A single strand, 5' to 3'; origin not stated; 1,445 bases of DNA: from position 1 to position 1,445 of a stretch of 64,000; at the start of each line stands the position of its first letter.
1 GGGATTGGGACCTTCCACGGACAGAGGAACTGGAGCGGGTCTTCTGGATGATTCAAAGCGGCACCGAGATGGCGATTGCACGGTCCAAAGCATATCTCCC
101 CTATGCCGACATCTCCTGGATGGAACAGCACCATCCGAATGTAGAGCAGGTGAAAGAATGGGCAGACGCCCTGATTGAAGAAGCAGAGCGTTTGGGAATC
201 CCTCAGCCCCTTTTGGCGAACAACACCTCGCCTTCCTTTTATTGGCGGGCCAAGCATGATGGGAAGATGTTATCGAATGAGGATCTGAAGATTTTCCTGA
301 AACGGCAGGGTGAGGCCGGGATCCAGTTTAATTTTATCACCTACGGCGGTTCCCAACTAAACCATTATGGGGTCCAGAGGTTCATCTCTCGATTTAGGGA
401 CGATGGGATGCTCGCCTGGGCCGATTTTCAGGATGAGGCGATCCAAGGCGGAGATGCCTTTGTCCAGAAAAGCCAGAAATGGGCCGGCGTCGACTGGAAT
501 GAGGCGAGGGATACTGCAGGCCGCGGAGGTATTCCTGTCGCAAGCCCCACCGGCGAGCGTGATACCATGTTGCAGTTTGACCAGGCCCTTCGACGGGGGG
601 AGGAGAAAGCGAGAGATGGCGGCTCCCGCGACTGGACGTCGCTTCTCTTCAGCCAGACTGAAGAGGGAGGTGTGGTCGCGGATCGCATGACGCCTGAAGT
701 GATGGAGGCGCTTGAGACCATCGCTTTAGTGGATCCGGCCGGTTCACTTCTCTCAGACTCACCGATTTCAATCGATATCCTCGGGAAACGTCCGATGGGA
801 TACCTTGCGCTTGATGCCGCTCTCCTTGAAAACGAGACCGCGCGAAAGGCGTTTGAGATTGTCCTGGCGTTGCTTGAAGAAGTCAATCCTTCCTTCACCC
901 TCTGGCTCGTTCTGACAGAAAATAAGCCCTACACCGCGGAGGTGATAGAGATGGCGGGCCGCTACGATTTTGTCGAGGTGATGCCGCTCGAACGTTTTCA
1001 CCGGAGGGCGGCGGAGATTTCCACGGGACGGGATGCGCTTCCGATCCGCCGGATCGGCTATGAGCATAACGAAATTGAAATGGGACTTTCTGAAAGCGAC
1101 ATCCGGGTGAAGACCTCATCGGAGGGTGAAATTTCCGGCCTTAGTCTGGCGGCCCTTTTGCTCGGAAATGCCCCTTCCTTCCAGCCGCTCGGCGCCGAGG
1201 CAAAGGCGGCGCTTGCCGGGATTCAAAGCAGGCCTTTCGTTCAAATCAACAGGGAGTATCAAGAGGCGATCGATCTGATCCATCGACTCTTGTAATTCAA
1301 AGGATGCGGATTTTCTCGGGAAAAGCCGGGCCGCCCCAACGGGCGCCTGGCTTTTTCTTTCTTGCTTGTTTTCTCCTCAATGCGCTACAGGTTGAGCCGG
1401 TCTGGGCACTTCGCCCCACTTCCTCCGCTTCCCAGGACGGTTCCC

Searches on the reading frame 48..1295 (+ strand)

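Call 22: search_protein_families(library=ncbifam, proteins=[window:48-1295:+], max_evalue=0.00001)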
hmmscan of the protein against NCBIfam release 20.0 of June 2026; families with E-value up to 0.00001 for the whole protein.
window:48-1295:+ (415 aa): 2 families
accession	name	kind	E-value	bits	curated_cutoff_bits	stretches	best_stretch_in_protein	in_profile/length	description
TIGR01346.1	isocit_lyase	equivalog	1.6e-27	96.2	275.9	1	2-161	362-511/527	isocitrate lyase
NF011645.0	PRK15063.1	equivalog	2.2e-22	79.5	562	1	2-133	261-382/430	isocitrate lyase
